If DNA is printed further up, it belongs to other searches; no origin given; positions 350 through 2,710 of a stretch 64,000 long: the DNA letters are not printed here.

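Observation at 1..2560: Subtilase with a cassette-like (NIVWG)15 tail translationally coupled to a GNAT: candidate self-contained peptide-production system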

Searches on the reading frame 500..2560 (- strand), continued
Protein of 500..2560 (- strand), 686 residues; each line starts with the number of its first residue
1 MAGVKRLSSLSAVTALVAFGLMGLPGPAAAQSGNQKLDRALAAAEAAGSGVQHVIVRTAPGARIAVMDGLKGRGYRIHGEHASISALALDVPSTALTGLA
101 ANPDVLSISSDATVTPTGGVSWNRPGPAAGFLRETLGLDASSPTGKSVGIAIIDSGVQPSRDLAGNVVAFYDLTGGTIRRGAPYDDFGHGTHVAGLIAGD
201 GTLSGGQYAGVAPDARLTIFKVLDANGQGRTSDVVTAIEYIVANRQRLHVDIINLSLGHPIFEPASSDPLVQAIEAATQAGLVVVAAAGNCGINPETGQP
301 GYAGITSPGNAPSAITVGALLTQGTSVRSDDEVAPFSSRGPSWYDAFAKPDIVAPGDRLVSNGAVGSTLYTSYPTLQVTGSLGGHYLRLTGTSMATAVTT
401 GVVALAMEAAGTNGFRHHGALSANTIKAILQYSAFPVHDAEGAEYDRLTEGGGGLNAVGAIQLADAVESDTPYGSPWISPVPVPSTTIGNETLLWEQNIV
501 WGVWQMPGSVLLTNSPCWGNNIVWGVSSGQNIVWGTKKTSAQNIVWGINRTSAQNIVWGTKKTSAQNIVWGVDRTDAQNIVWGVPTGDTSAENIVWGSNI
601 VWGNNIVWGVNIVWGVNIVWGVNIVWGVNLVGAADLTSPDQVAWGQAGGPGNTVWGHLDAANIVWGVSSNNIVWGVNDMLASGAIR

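Call 33: find_homologous_proteins(query=L001:7953-8618:+)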
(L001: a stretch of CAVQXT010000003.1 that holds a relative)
Query L001:7953-8618:+ (222 aa): 3988 proteins with E <= 0.001 among 5683 candidates; the best 120 are listed.
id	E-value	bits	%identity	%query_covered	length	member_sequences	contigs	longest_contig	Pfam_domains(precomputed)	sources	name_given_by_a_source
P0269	1.7e-144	497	100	100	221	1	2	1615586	PF13302.14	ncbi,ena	-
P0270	2.0e-115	402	84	100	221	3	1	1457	PF13302.14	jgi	jgi:ribosomal-protein-alanine N-acetyltransferase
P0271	5.6e-112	391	79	100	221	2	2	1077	PF13302.14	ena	-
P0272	6.7e-109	381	77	100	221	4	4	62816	PF13302.14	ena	-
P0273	8.9e-109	380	78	100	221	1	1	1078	PF13302.14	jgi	jgi:[ribosomal protein S5]-alanine N-acetyltransferase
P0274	3.9e-108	378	77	100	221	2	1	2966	PF13302.14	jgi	jgi:[ribosomal protein S5]-alanine N-acetyltransferase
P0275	5.2e-108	378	79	100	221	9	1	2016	PF13302.14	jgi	jgi:ribosomal-protein-serine acetyltransferase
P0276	6.6e-108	378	77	100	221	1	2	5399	PF13420.14,PF13302.14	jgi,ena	jgi:ribosomal-protein-alanine N-acetyltransferase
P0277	9.3e-108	377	78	100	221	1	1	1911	PF13302.14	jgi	jgi:[ribosomal protein S5]-alanine N-acetyltransferase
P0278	2.1e-107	376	76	100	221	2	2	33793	PF13302.14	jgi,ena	-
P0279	2.5e-107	376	78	100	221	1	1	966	PF13302.14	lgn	-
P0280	5.7e-107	374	77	100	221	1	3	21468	PF13302.14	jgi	jgi:RimJ/RimL family protein N-acetyltransferase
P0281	1.1e-106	373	78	100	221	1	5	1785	PF13302.14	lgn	-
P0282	1.8e-106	373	77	98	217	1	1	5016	PF13420.14,PF13302.14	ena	-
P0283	1.1e-105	370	77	100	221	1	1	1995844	PF13302.14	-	-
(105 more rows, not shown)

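Call 39: find_related_loci(query=A2, collection=metagenome_contigs, flank=4000)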
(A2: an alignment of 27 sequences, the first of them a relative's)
Query A2 (221 aa) in metagenome_contigs; peptide patterns used: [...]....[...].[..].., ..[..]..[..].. (x = any residue, [..] = any of these).
490 stretches matched a pattern; 180 encode a relative of the query (tblastn E <= 1e-3); the best 80 are kept; 80 distinct loci.
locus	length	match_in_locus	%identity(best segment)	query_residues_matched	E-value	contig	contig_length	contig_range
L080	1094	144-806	76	1-221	5e-122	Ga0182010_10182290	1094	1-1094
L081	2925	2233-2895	76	1-221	3e-113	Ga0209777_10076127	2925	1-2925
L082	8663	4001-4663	66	1-221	2e-93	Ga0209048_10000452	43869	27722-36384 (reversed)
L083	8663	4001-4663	65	1-221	6e-93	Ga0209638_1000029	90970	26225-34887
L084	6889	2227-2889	65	1-221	3e-92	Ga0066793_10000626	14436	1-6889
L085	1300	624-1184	73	35-221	9e-99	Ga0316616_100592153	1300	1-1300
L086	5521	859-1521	66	1-221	6e-91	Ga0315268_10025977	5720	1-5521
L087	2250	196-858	61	1-221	3e-92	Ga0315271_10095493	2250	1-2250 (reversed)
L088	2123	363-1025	64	1-221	4e-91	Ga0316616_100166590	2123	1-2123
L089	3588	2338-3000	65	1-221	5e-87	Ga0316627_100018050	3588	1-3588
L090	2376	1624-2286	62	1-221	1e-88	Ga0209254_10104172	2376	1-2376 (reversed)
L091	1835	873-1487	63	17-221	1e-89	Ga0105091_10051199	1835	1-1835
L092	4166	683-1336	60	4-221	1e-85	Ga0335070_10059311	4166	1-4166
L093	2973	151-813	61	1-221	3e-84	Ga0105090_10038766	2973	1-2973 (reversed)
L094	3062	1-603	63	21-221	7e-81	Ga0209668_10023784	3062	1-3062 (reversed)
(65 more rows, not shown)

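Call 48: search_solved_structures(query=window:500-2560:-, max_evalue=1e-10)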
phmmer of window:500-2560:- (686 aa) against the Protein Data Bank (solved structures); distinct sequences matched with E-value up to 1e-10: 78 (the best 60 are shown).
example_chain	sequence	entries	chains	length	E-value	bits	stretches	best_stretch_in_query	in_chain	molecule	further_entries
9ues_B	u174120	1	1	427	3.7e-38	134.8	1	145-409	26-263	Subtilisin-like serine protease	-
3afg_A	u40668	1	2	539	5e-38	134.4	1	145-409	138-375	Subtilisin-like serine protease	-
1ea7_A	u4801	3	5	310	3.5e-22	82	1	141-404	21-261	SERINE PROTEASE | 36KDA PROTEASE | Sphericase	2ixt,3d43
5ffn_A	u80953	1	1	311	3.7e-21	78.6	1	144-407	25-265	Enzyme subtilase SubTY from Bacillus sp. TY145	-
1v5i_A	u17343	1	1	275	2.2e-19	72.7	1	138-345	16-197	Subtilisin BPN'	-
6pak_A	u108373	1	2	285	9.6e-19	70.7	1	138-339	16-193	Subtilisin E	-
1suc_A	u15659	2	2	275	1.8e-18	69.8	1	138-343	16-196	SUBTILISIN BPN' CRB-S3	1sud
8h7o_A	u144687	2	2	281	2e-18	69.6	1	138-353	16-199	Subtilisin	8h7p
1ubn_A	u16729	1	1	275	2e-18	69.6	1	138-343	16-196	PROTEIN (SELENOSUBTILISIN BPN)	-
1sub_A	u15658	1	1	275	2.1e-18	69.5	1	138-342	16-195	SUBTILISIN BPN' CRB-S3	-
1sbn_E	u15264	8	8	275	3e-18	69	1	138-345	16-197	SUBTILISIN NOVO BPN' | SUBTILISIN BPN'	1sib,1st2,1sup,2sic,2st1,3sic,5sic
2sni_E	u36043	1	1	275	3e-18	69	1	138-345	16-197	SUBTILISIN NOVO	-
1lw6_E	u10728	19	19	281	3.4e-18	68.8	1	138-346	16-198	SUBTILISIN BPN' | Subtilisin BPN' precursor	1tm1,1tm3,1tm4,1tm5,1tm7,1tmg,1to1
1s02_A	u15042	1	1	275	3.4e-18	68.8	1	138-345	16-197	SUBTILISIN BPN'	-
3whi_A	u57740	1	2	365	3.8e-18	68.7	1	68-341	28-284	Subtilisin E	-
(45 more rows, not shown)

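Call 50: fold_search(model_id=the predicted structure, library=pdb)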
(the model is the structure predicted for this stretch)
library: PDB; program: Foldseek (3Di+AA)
matches with E <= 10: 666; with E <= 0.001: 333
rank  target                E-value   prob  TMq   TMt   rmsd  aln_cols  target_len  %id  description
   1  3afg_B                6.2e-29  1.00  0.47  0.62   5.2       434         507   29  Crystal structure of ProN-Tk-SP from Thermococcus kodakaraensis (released 2010-08-04)
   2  3afg_A                6.0e-28  1.00  0.45  0.60  10.5       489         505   27  Crystal structure of ProN-Tk-SP from Thermococcus kodakaraensis (released 2010-08-04)
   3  3wiu_C                3.2e-24  1.00  0.44  0.74   4.7       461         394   26  Crystal structure of Pro-S324A/L349A (released 2014-10-01)
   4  3wiv_C                1.0e-23  1.00  0.44  0.72   4.6       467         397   25  Crystal structure of Pro-S324A/D356A (released 2014-10-01)
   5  4jp8                  1.6e-23  1.00  0.46  0.77   4.3       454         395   26  Crystal structure of Pro-F17H/S324A (released 2014-01-29)
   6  3whi_B                3.5e-23  1.00  0.46  0.85   4.2       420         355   26  Crystal structure of unautoprocessed form of IS1-inserted Pro-subtilisin E (released 2013-12-25)
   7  2zwp_B                4.7e-23  1.00  0.45  0.78   4.3       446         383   26  Crystal structure of Ca3 site mutant of Pro-S324A (released 2009-06-23)
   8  2zwo_C                5.6e-23  1.00  0.45  0.76   4.8       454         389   26  Crystal structure of Ca2 site mutant of Pro-S324A (released 2009-06-23)
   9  3wiu_A                8.4e-23  1.00  0.46  0.76   4.5       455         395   26  Crystal structure of Pro-S324A/L349A (released 2014-10-01)
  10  3wiv_A                1.0e-22  1.00  0.45  0.75   4.9       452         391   26  Crystal structure of Pro-S324A/D356A (released 2014-10-01)
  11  2z2z                  1.8e-22  1.00  0.45  0.76   4.7       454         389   26  Crystal structure of unautoprocessed form of Tk-subtilisin soaked by 10mM CaCl2 (released 2007-12-04)
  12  2e1p                  2.5e-22  1.00  0.44  0.74   4.7       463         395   25  Crystal structure of pro-Tk-subtilisin (released 2007-01-16)
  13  3whi_A                3.8e-22  1.00  0.45  0.84   4.1       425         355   26  Crystal structure of unautoprocessed form of IS1-inserted Pro-subtilisin E (released 2013-12-25)
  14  3wiv_B                4.8e-22  1.00  0.45  0.76   4.4       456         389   26  Crystal structure of Pro-S324A/D356A (released 2014-10-01)
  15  2zwp_A                5.4e-22  1.00  0.45  0.76   4.6       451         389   26  Crystal structure of Ca3 site mutant of Pro-S324A (released 2009-06-23)
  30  1mpt                  1.0e-16  1.00  0.33  0.81   3.0       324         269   30  CRYSTAL STRUCTURE OF A NEW ALKALINE SERINE PROTEASE (M-PROTEASE) FROM BACILLUS SP. KSM-K16 (released 1994-06-22)
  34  1st3                  1.4e-16  1.00  0.33  0.81   3.3       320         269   29  THE CRYSTAL STRUCTURE OF THE BACILLUS LENTUS ALKALINE PROTEASE, SUBTILISIN BL, AT 1.4 ANGSTROMS RESOLUTION (released 1994-01-31)
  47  1svn                  2.9e-16  1.00  0.34  0.84   3.2       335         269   28  SAVINASE (released 1996-10-14)
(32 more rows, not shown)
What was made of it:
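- Closest known: Tk-SP and other subtilases with non-catalytic C-terminal domains. Same: These are the best sequence and fold matches for aa 31-470 (calls 48, 50).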

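Call 56: search_protein_families(library=padloc, proteins=[window:500-2560:-, P0283], max_evalue=0.001)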
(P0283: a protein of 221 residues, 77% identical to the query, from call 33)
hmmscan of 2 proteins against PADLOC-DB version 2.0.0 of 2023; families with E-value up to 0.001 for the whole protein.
window:500-2560:- (686 aa): 6 families
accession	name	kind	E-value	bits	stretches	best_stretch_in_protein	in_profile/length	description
PDLC03014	subtilase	-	1.8e-28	98.2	1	140-410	166-359/391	-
PDLC02197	IetS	-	1.4e-24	84.4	1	144-437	255-538/749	-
PDLC02201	IetS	-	6.8e-09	32.5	1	150-404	257-501/781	-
PDLC02198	IetS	-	1.2e-08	31.5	1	137-259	243-364/795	-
PDLC02199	IetS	-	1.1e-07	28.4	1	149-398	317-571/826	-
PDLC04233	IetS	-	0.00037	16.7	1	304-413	496-625/855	-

P0283 (221 aa): 0 families
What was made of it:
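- On Anti-phage S8 systems (IetS/IteS): PADLOC hits cover only the S8 domain, and the GNAT has no hit (call 56).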

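Call 57: search_protein_families(library=pfam, proteins=[P0283, L037:7719-10526:+, L022:3686-5677:+, L001:9801-10835:+], max_evalue=0.001)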
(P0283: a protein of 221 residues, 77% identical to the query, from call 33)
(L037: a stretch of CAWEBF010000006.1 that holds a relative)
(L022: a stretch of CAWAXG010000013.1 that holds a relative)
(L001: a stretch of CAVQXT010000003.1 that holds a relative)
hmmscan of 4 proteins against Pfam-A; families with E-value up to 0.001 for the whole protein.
P0283 (221 aa): 2 families
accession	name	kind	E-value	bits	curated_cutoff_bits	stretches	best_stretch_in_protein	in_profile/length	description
PF13302.13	Acetyltransf_3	-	4.4e-24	86.2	25.4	1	43-179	2-136/138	Acetyltransferase (GNAT) domain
PF13420.13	Acetyltransf_4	-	3.6e-05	24.3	24.3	1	45-201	1-155/155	Acetyltransferase (GNAT) domain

L037:7719-10526:+ (935 aa): 8 families
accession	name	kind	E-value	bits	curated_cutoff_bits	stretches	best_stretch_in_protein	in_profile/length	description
PF00563.25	EAL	-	3e-74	249.8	31.3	1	665-901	2-235/236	EAL domain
PF00990.26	GGDEF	-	6.4e-46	156.5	23.8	1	487-645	1-161/161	Diguanylate cyclase, GGDEF domain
PF08447.18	PAS_3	-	2.3e-21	76.3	25.6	1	382-468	2-87/89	PAS fold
PF00989.32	PAS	-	1.2e-17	64.4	22.6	2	242-290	4-52/113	PAS fold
PF08448.16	PAS_4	-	3.7e-16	59.7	23.1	2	246-348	2-109/110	PAS fold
PF13426.13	PAS_9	-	4.4e-13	49.8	27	1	379-475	11-103/103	PAS domain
PF13188.13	PAS_8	-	2.3e-08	34.1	21.8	0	240-287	2-49/65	PAS domain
PF20972.2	MASE9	-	0.00035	21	24.3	1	68-202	42-174/203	MASE9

L022:3686-5677:+ (663 aa): 1 family
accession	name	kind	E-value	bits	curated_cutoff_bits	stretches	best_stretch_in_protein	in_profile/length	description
PF00528.27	BPD_transp_1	-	4.1e-19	69.5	26.4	1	471-644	1-171/184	Binding-protein-dependent transport system inner membrane component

L001:9801-10835:+ (344 aa): 1 family
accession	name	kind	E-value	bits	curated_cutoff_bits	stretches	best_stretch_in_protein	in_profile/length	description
PF21570.3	ArgZ-like_C_2nd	-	0.00018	21.7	27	1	90-148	7-65/213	Arginine dihydrolase ArgZ-like, C-terminal, Rossmann fold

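Call 63: find_encoding_contigs(protein=window:500-2560:-, flank=5000, max_places=3)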
Protein window:500-2560:- (686 aa): no gene with exactly this product is on record in the collection.

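Call 64: find_encoding_contigs(protein=P0283, flank=5000, max_places=3)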
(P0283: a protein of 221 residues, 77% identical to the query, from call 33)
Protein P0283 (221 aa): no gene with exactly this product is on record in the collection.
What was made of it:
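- Tried and rejected: Looking up the source contig by exact protein failed for both the protease and the GNAT (calls 63, 64).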
